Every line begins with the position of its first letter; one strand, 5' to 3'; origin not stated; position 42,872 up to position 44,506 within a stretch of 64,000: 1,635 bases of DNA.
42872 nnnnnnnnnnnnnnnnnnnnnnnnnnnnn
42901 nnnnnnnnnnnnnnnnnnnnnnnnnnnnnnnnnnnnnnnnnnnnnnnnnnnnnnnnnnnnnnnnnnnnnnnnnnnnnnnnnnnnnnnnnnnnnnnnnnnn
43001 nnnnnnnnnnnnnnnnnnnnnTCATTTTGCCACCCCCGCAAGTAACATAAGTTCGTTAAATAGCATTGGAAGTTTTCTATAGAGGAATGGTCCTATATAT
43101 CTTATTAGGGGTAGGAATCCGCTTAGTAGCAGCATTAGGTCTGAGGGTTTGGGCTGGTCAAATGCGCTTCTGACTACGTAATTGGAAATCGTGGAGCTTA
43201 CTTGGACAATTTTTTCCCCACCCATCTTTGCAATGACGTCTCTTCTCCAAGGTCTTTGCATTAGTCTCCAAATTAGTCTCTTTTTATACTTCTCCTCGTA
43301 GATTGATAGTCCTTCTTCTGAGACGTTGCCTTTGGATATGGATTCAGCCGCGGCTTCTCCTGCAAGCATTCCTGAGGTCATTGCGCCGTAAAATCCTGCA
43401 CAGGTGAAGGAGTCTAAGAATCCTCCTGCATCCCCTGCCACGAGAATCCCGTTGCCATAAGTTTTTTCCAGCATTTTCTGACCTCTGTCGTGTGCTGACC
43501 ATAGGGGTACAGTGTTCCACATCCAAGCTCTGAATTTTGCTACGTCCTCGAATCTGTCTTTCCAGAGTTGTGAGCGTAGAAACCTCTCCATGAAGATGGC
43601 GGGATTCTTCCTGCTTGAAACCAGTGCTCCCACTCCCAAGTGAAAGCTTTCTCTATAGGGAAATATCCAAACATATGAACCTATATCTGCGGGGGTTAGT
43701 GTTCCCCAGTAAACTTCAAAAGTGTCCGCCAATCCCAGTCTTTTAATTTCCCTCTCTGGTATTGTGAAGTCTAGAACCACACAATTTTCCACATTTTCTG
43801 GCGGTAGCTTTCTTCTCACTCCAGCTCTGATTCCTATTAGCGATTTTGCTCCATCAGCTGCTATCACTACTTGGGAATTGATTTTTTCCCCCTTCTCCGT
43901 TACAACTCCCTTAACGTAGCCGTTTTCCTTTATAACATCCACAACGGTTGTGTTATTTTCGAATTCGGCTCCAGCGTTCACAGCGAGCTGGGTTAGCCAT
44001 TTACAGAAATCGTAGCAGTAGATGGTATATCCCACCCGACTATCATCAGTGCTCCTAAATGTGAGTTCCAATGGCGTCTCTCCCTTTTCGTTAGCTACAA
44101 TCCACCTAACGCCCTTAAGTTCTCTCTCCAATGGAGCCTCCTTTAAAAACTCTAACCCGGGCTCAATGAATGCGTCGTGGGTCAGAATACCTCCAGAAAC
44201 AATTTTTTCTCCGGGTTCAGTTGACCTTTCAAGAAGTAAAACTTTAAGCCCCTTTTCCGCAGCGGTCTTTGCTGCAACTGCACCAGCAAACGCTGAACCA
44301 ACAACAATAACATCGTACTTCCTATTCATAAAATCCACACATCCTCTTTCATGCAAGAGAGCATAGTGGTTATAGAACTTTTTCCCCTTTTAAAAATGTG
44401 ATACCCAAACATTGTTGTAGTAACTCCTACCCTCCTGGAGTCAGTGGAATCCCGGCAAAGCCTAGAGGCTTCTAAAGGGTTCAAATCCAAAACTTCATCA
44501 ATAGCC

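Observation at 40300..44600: Higher-GC block around tRNA-Ser carrying crotonase, orphan FixC-FixX, a possible flavodoxin stub and 600 bp of ORF-free DNA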

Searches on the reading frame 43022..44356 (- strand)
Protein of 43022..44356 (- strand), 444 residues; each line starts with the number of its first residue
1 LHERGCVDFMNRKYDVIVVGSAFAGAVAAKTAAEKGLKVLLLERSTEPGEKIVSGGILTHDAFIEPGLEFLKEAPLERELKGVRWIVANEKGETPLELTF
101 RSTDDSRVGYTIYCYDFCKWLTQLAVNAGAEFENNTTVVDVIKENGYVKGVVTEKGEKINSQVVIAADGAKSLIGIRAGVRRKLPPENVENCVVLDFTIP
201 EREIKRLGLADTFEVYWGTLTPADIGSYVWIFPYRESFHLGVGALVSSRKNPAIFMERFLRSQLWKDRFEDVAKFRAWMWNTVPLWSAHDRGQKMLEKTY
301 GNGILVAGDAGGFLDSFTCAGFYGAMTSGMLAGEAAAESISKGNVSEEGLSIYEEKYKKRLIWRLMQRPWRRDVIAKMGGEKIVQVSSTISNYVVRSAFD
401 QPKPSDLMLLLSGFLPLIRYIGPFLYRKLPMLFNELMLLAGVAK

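Call 5: search_protein_families(library=pfam, proteins=[window:43022-44356:-], max_evalue=0.01)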
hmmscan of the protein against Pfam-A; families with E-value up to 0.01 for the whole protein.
window:43022-44356:- (444 aa): 11 families
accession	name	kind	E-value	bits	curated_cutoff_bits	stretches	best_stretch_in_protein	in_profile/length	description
PF01266.30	DAO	-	3e-14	53.8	27.9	2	111-192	145-227/353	FAD dependent oxidoreductase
PF01494.25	FAD_binding_3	-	6.1e-11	42.6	22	1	13-358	1-339/349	FAD binding domain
PF12831.13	FAD_oxidored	-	1.5e-10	41.4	27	1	15-182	1-157/416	FAD dependent oxidoreductase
PF07992.20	Pyr_redox_2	-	3e-09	37.2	26.1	1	14-172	1-111/291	Pyridine nucleotide-disulphide oxidoreductase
PF03486.20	HI0933_like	-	7.3e-08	32.6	50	1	15-56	2-43/244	HI0933-like protein Rossmann domain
PF01946.23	Thi4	-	1e-07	31.9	26.2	1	13-87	17-93/235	Thi4 family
PF00890.30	FAD_binding_2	-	2.1e-07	30.9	20.4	1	15-49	1-36/414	FAD binding domain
PF13450.12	NAD_binding_8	-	5e-05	23.9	21.9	1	18-49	1-32/68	NAD(P)-binding Rossmann-like domain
PF01134.28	GIDA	-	0.00019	21.1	22.1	1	15-46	1-32/391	Glucose inhibited division protein A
PF05834.18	Lycopene_cycl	-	0.00031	20.4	23.4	0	15-48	1-36/380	Lycopene cyclase protein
PF00070.33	Pyr_redox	-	0.0021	19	22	0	16-49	2-35/82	Pyridine nucleotide-disulphide oxidoreductase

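Call 8: search_protein_families(library=ncbifam, proteins=[window:43022-44356:-], max_evalue=0.01)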
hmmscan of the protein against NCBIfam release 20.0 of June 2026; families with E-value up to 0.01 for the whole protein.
window:43022-44356:- (444 aa): 105 families (the best 25 are shown)
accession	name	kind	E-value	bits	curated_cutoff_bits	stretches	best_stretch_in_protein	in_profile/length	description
TIGR02032.1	GG-red-SF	subfamily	2.4e-40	139.1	158.8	1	14-336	1-297/297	geranylgeranyl reductase family protein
NF041160.1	DGGPL_Thplmales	equivalog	1.6e-30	106.4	780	1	13-395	3-369/396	digeranylgeranylglycerophospholipid reductase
NF041080.1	DGGGPL_reductase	equivalog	1.8e-26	93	580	1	13-360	1-335/447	digeranylgeranylglycerophospholipid reductase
NF007542.0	PRK10157.1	subfamily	3.1e-26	92.1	610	1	14-200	6-192/428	FAD-dependent oxidoreductase FixC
NF007450.0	PRK10015.1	subfamily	2.8e-23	82.4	466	1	11-179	3-171/429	FAD-dependent oxidoreductase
TIGR02023.1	BchP-ChlP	subfamily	7.8e-21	74.5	343.3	1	14-360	1-320/388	geranylgeranyl diphosphate reductase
NF041385.1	Dggglyphlred_Halo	equivalog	5.5e-14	51.5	700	2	108-368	88-347/405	digeranylgeranylglycerophospholipid reductase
NF045655.1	MkRedMenJ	equivalog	5.1e-13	48.7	700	1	10-357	1-332/406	menaquinone reductase MenJ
NF045637.1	carotdesatCrtDProt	equivalog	7.7e-10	37.9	580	2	118-172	225-279/485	1-hydroxycarotenoid 3,4-desaturase CrtD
TIGR01988.1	Ubi-OHases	subfamily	4.3e-09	35.7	224.65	1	15-183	1-176/387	ubiquinone biosynthesis hydroxylase, UbiH/UbiF/VisC/COQ6 family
NF005691.0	PRK07494.1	equivalog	7.5e-09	34.6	459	1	11-181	6-177/404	UbiH/UbiF family hydroxylase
NF053676.1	4oxCHCAChcC1Cy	equivalog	9.6e-09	34.2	1000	1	13-58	1-47/528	4-oxocyclohexanecarboxylate 2-dehydrogenase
TIGR00292.1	TIGR00292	equivalog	3.5e-08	33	148.3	1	13-87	21-96/254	sulfide-dependent adenosine diphosphate thiazole synthase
NF005882.1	PRK07843.1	equivalog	5.5e-08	31.7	788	1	13-49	1-37/547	3-oxosteroid 1-dehydrogenase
TIGR02028.1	ChlP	equivalog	7.9e-08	31.4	505.3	1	152-360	140-330/398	geranylgeranyl reductase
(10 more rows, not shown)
